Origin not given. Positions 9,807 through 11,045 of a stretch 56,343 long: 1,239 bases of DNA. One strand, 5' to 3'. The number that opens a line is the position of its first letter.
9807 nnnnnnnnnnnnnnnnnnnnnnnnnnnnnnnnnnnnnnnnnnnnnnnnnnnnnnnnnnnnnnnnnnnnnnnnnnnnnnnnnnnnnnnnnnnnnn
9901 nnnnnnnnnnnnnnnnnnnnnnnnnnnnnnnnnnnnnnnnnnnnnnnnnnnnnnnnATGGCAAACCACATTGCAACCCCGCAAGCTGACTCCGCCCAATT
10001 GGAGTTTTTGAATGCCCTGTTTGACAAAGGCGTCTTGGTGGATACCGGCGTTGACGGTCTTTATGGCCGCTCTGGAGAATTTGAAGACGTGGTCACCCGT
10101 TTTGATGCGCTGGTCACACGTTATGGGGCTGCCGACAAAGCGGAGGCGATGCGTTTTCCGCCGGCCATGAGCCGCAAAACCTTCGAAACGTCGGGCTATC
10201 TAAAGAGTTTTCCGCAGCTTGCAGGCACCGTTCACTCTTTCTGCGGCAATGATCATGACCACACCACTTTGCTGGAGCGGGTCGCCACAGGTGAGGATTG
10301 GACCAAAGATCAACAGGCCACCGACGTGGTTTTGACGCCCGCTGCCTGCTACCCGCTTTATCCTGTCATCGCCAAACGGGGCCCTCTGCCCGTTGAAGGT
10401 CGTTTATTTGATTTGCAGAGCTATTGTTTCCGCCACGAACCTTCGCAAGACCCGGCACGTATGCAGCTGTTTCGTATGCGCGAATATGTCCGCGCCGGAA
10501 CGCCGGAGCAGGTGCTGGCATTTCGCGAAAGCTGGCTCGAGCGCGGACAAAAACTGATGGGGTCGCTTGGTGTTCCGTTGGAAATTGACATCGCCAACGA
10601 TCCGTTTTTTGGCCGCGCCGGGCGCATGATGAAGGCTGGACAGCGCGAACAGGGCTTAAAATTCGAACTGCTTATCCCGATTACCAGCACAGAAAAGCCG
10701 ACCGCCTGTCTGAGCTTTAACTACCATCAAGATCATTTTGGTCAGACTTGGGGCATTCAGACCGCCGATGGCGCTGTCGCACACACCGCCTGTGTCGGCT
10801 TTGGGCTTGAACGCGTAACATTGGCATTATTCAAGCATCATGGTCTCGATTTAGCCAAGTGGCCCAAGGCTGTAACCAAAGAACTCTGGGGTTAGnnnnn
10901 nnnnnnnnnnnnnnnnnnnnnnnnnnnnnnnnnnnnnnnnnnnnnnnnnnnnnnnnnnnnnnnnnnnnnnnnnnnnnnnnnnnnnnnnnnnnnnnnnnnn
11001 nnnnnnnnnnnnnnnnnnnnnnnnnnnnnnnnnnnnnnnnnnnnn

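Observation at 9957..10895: Stand-alone class II aaRS catalytic core with a Zn-triad pattern and no tRNA-binding parts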

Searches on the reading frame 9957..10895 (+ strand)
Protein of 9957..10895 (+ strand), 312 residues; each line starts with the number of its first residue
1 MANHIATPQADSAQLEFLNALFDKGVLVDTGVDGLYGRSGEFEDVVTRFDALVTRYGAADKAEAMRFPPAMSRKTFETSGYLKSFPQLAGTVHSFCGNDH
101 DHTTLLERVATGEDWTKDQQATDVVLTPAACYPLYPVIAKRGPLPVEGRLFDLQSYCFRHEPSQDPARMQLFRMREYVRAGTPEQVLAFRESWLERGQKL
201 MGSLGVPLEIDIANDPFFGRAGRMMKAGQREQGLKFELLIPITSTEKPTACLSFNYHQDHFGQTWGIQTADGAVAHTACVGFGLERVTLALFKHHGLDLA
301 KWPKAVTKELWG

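Call 4: search_protein_families(library=pfam, proteins=[window:9957-10895:+], max_evalue=0.01)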
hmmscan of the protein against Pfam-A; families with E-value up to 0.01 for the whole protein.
window:9957-10895:+ (312 aa): 1 family
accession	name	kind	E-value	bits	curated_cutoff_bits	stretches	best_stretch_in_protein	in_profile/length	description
PF00587.30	tRNA-synt_2b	-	0.00019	22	29.3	1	115-294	2-178/179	tRNA synthetase class II core domain (G, H, P, S and T)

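Call 5: search_solved_structures(query=window:9957-10895:+, max_evalue=0.01, show_alignments=3)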
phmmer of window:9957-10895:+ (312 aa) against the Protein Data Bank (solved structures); distinct sequences matched with E-value up to 0.01: 4.
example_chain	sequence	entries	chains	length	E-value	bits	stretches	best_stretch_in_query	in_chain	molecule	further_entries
4h2w_A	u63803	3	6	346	1.9e-98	332.5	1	19-306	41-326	Amino acid--[acyl-carrier-protein] ligase 1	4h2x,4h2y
3mey_A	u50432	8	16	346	3.5e-97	328.4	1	19-306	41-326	Bll0957 protein | Amino acid--[acyl-carrier-protein] ligase 1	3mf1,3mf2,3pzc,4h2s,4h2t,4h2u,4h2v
3w3s_A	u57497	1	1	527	1.4e-14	57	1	123-308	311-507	Type-2 serine--tRNA ligase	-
2cim_A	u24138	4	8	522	0.0025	20.1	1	129-305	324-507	SERYL-TRNA SYNTHETASE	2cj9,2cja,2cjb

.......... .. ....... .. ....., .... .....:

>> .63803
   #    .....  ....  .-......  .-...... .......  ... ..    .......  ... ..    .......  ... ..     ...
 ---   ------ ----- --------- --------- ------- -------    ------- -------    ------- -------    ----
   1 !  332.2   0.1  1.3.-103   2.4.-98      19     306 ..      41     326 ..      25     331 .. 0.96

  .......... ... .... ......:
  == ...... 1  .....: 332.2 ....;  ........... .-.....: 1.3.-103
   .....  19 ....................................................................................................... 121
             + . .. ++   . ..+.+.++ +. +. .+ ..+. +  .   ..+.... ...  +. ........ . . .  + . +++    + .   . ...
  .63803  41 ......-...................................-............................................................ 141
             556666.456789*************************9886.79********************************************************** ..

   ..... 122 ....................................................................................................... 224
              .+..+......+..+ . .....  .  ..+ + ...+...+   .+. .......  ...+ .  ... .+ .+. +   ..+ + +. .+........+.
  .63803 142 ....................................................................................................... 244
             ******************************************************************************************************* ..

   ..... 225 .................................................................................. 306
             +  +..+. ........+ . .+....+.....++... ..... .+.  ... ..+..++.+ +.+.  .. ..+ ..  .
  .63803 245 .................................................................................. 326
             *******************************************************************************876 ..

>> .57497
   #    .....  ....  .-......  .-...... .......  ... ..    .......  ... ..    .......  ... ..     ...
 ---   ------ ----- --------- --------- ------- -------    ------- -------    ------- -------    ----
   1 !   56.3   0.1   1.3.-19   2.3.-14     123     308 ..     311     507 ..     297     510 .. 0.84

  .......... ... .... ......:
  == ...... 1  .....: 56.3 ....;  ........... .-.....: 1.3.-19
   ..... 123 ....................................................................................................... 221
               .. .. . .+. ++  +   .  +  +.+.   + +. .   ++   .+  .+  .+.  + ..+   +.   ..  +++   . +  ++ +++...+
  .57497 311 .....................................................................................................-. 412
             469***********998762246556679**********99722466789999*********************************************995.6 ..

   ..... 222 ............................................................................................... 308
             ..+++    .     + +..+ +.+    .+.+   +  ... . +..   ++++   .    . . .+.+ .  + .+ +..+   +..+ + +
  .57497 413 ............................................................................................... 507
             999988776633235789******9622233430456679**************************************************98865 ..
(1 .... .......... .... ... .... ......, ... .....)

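Call 6: search_protein_families(library=ncbifam, proteins=[window:9957-10895:+], max_evalue=0.001)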
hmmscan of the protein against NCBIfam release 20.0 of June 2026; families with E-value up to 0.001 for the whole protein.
window:9957-10895:+ (312 aa): 3 families
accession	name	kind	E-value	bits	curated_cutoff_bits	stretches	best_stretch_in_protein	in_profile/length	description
NF005479.0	PRK07080.1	equivalog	9.9e-158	524.1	357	1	6-312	11-317/318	amino acid--[acyl-carrier-protein] ligase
NF002120.0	PRK00960.1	equivalog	1.3e-18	66.8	611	1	123-309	310-504/518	serine--tRNA ligase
TIGR00415.1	serS_MJ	equivalog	7.9e-13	47.7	489.55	1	123-309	308-501/518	serine--tRNA ligase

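Call 16: find_homologous_proteins(query=window:9957-10895:+, max_evalue=0.00001)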
Query window:9957-10895:+ (312 aa): 7999 proteins with E <= 0.00001 among 8000 candidates; the best 120 are listed.
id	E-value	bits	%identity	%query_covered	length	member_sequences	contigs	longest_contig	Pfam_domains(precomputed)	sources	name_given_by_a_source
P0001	1.0e-211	719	98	100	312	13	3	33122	-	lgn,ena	-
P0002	4.0e-166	570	80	96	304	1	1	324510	-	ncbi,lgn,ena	-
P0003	3.6e-163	560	78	96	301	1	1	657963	-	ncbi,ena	-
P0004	8.2e-162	556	78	95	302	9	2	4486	-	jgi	jgi:seryl-tRNA synthetase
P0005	3.6e-161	553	77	96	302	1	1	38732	PF00587.31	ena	-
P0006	3.9e-161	553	77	96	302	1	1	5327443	PF00587.31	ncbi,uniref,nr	ncbi:Amino acid-[acyl-carrier-protein] ligase [Hartmannibacter diazotrophicus]|uniref:Amino acid-[ac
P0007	7.0e-161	552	77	96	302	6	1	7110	-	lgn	-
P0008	1.8e-160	551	77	96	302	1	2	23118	-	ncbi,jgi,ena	jgi:hypothetical protein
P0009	1.6e-158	545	76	96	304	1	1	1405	-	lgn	-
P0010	2.9e-158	544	75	95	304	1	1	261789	-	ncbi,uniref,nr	ncbi:amino acid--[acyl-carrier-protein] ligase [Chthonobacter albigriseus]|uniref:amino acid--[acyl-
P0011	1.3e-157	542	75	96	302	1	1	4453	-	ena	-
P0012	5.3e-156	536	75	96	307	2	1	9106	PF00587.31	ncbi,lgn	-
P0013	1.2e-155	535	75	95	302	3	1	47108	-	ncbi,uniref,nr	ncbi:amino acid--[acyl-carrier-protein] ligase [Mongoliimonas terrestris]|uniref:amino acid--[acyl-c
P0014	7.1e-155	533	74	96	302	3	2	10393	-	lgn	-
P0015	1.9e-154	531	74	96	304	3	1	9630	-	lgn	-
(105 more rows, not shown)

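Call 18: find_related_loci(query=window:9957-10895:+, collection=genome_contigs, flank=10000)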
Query window:9957-10895:+ (312 aa) in genome_contigs; peptide patterns used: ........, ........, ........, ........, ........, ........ (x = any residue, [..] = any of these).
429 stretches matched a pattern; 384 encode a relative of the query (tblastn E <= 1e-3); the best 80 are kept; 80 distinct loci.
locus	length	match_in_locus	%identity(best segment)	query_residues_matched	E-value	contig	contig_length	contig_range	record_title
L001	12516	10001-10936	94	1-312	0e+0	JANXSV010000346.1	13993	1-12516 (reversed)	MAG: Methylovirgula sp. isolate 338R_metabat_107 338R_k141_1458244, whole genome shotgun sequence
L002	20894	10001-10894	78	14-312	9e-166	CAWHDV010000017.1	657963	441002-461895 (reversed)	MAG: uncultured Alphaproteobacteria bacterium isolate MFD04752.bin.1.37 genome assembly, contig: contig_4985, whole geno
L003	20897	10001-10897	77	14-312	2e-162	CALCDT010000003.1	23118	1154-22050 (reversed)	MAG TPA_asm: uncultured Alphaproteobacteria bacterium isolate SRR4028131_bin.67_CONCOCT_v1.1_MAG genome assembly, contig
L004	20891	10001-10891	75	16-312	8e-160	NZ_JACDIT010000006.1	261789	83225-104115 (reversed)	Chthonobacter albigriseus strain KCTC 42450 Scaffold6, whole genome shotgun sequence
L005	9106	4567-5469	75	11-311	1e-159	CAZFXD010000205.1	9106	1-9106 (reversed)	MAG TPA_asm: uncultured Myxococcaceae bacterium isolate SRP189682_co2_13 genome assembly, contig: NODE_14797_length_9106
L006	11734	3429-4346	73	5-310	2e-157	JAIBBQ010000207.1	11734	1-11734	MAG: Myxococcaceae bacterium isolate SSF41 NODE_114680_length_11734_cov_14.818989, whole genome shotgun sequence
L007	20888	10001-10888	75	17-312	1e-156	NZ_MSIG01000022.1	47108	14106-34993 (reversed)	Mongoliimonas terrestris strain MIMtkB18 scaffold22, whole genome shotgun sequence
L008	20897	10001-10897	72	14-312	5e-156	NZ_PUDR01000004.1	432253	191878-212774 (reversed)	Pannonibacter carbonis strain Q4.6 Scaffold4, whole genome shotgun sequence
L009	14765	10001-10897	72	14-312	3e-155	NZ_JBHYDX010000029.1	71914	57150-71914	MAG: Pannonibacter sp. isolate CCAP1437_1_bin-011 CCAP1437_1_bin-011_c29, whole genome shotgun sequence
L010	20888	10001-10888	73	17-312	1e-154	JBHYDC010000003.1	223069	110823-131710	MAG: Oharaeibacter sp. isolate CCAP1403_21_bin-017 CCAP1403_21_bin-017_c3, whole genome shotgun sequence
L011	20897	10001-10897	71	14-312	9e-155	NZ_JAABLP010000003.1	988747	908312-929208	Pannonibacter tanglangensis strain XCT-34 XCT34_ctg003, whole genome shotgun sequence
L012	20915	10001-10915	72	1-311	1e-154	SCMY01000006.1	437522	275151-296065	Rhizobiales bacterium 2SD NODE_6_length_437522_cov_54.547229, whole genome shotgun sequence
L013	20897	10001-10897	71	14-312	2e-154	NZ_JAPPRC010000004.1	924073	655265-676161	Pannonibacter sp. SL95 contig_73, whole genome shotgun sequence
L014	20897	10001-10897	72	14-312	6e-154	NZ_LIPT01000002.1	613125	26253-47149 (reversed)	Pannonibacter indicus strain DSM 23407 DSM_23407_02, whole genome shotgun sequence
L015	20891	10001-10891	72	14-310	1e-153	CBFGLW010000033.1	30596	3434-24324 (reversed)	MAG TPA_asm: uncultured Mesorhizobium sp. isolate SRR28044138_binner123_Refined_32 genome assembly, contig: ERZ27254117.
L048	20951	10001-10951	69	3-312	3e-151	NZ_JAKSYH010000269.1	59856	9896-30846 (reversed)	Methylobacterium sp. J-088 k141_16453, whole genome shotgun sequence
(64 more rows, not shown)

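Call 21: search_solved_structures(query=window:9957-10895:+, max_evalue=1, show_alignments=5)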
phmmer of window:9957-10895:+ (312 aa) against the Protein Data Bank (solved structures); distinct sequences matched with E-value up to 1: 7.
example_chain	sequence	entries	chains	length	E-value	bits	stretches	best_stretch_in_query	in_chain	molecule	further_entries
4h2w_A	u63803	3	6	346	1.9e-98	332.5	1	19-306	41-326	Amino acid--[acyl-carrier-protein] ligase 1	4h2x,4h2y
3mey_A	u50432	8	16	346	3.5e-97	328.4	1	19-306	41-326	Bll0957 protein | Amino acid--[acyl-carrier-protein] ligase 1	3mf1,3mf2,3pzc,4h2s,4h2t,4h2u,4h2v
3w3s_A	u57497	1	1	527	1.4e-14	57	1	123-308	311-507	Type-2 serine--tRNA ligase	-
2cim_A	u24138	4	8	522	0.0025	20.1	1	129-305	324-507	SERYL-TRNA SYNTHETASE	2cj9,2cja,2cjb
8ysc_A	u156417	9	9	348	0.29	13.3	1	184-280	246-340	Nucleotidyltransferase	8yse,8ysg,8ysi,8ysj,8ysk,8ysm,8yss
8ysd_A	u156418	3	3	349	0.29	13.3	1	184-280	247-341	Nucleotidyltransferase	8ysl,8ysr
3alz_B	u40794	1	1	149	0.75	11.9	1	203-246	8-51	CDw150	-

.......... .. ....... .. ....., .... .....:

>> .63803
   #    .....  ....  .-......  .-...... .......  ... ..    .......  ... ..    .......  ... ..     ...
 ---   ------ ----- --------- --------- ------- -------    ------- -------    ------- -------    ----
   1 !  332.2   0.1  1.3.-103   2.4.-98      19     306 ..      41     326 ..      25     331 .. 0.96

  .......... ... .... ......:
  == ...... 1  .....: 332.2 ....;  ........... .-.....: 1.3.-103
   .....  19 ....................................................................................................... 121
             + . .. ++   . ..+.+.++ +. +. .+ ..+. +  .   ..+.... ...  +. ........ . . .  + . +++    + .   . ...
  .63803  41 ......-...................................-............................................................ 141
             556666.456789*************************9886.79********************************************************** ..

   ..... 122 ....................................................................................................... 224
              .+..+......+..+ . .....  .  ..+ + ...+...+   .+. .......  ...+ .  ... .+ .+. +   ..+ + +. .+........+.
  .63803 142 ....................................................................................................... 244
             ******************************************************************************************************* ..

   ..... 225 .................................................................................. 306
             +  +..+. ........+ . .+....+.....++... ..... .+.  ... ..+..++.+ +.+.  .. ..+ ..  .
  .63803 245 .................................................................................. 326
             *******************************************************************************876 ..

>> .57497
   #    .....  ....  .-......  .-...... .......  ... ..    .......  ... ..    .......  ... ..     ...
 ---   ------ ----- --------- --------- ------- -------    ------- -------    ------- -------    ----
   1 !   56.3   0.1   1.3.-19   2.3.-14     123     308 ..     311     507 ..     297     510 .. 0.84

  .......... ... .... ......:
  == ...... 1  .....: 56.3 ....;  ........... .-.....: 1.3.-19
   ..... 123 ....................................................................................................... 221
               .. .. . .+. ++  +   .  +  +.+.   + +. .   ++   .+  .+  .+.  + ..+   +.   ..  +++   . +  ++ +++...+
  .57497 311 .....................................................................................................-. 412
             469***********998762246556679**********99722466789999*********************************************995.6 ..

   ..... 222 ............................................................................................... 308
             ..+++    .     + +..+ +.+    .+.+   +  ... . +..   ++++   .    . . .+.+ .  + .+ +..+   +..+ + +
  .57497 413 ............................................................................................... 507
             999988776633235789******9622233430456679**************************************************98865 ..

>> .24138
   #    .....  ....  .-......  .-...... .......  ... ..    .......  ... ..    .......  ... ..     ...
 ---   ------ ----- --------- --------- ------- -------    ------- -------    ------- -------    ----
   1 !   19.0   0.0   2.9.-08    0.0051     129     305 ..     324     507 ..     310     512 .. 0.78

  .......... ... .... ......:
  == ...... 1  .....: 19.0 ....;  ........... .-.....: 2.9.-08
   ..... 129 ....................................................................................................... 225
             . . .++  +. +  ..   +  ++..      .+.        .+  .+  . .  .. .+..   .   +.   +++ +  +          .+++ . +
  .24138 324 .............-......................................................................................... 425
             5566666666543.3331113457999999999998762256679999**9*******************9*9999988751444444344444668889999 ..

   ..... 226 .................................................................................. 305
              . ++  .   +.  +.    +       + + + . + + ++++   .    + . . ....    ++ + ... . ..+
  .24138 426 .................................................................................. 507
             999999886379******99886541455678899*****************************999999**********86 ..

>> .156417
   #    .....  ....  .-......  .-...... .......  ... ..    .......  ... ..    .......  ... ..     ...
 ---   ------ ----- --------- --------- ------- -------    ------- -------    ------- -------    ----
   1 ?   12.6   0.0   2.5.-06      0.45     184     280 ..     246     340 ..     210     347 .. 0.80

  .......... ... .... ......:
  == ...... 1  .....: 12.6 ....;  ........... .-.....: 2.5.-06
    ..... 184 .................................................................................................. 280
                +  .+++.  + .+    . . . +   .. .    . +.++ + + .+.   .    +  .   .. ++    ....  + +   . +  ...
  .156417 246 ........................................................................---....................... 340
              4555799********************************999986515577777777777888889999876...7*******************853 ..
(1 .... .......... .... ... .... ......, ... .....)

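Call 37: predict_structure(alignment_id=A1)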
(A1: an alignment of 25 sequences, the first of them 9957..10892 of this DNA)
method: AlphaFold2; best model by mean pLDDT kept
length: 312 residues; sequences in the alignment: 25
mean_pLDDT: 81.0   pTM: 0.81
mean pLDDT of the five models: 81.0, 79.5, 77.2, 72.3, 71.2
residues with pLDDT >= 90: 138; 70-90: 94; 50-70: 59; < 50: 21
segments of 3 or more residues with pLDDT < 50: 1-10, 95-97, 219-224
pLDDT, mean of each block of 10 residues (from residue 1): 36 81 92 81 97 92 90 82 65 54 66 63 72 93 97 84 65 91 93 92 91 57 51 79 81 87 95 95 92 95 96 91
secondary structure, 60 per line:
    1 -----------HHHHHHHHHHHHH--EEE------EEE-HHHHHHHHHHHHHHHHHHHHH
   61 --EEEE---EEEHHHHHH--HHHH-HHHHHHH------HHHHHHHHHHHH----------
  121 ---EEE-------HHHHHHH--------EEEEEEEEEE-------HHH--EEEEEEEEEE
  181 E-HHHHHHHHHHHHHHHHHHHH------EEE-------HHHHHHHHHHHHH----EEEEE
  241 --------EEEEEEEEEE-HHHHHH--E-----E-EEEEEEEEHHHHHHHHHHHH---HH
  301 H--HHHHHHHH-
elements in order: H12-24 E27-29 E36-38 H40-60 E63-66 E70-72 H73-78 H81-84 H86-92 H99-110 E124-126 H134-140 E149-158 E171-181 H183-202 E209-211 H219-231 E236-240 E249-258 H260-265 E276-283 H284-295 H304-311

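Call 42: fold_search(model_id=the predicted structure, library=pdb)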
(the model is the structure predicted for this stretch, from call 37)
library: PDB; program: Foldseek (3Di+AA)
matches with E <= 10: 997; with E <= 0.001: 647
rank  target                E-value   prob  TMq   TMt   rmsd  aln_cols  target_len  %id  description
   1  4h2w_B                8.3e-35  1.00  0.80  0.84   7.0       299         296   50  Crystal structure of engineered Bradyrhizobium japonicum glycine:[carrier protein] ligase complexed with carrier prote (released 2013-03-06)
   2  4h2s_B                9.9e-35  1.00  0.80  0.84   7.0       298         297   50  Crystal structure of Bradyrhizobium japonicum glycine:[carrier protein] ligase complexed with cognate carrier protein  (released 2013-03-06)
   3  3pzc_A                1.1e-34  1.00  0.80  0.84   7.0       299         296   50  Crystal structure of class II aaRS homologue (Bll0957) complexed with Coenzyme A (released 2011-10-19)
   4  3mey_A                1.8e-34  1.00  0.79  0.83   7.1       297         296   50  Crystal structure of class II aaRS homologue (Bll0957) complexed with ATP (released 2010-07-28)
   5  3mf2_A                2.8e-34  1.00  0.79  0.82   7.1       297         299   50  Crystal structure of class II aaRS homologue (Bll0957) complexed with AMP (released 2010-07-28)
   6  3mf1_A                3.0e-34  1.00  0.80  0.84   7.1       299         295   50  Crystal structure of class II aaRS homologue (Bll0957) complexed with an analogue of glycyl adenylate (released 2010-07-28)
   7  4h2w_A                4.0e-34  1.00  0.80  0.84   7.0       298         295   51  Crystal structure of engineered Bradyrhizobium japonicum glycine:[carrier protein] ligase complexed with carrier prote (released 2013-03-06)
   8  3mf1_B                6.3e-32  1.00  0.76  0.85   7.1       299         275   46  Crystal structure of class II aaRS homologue (Bll0957) complexed with an analogue of glycyl adenylate (released 2010-07-28)
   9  3mey_B                7.5e-32  1.00  0.75  0.85   7.2       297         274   46  Crystal structure of class II aaRS homologue (Bll0957) complexed with ATP (released 2010-07-28)
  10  3pzc_B                1.4e-31  1.00  0.76  0.85   7.1       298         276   47  Crystal structure of class II aaRS homologue (Bll0957) complexed with Coenzyme A (released 2011-10-19)
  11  3w3s_A                1.0e-16  1.00  0.71  0.43   9.7       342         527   19  Crystal structure of A. aeolicus tRNASec in complex with M. kandleri SerRS (released 2013-02-13)
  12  2cj9_A                2.1e-14  1.00  0.71  0.48   9.4       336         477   16  Crystal structure of Methanosarcina barkeri seryl-tRNA synthetase complexed with an analog of seryladenylate (released 2006-06-26)
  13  2cj9_B                2.8e-14  1.00  0.73  0.48   8.9       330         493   17  Crystal structure of Methanosarcina barkeri seryl-tRNA synthetase complexed with an analog of seryladenylate (released 2006-06-26)
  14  2cja_B                2.8e-14  1.00  0.71  0.46   9.0       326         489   16  Crystal structure of Methanosarcina barkeri seryl-tRNA synthetase complexed with ATP (released 2006-06-26)
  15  2cim_B                5.2e-14  1.00  0.72  0.48   9.3       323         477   17  Crystal structure of Methanosarcina barkeri seryl-tRNA synthetase (released 2006-06-26)
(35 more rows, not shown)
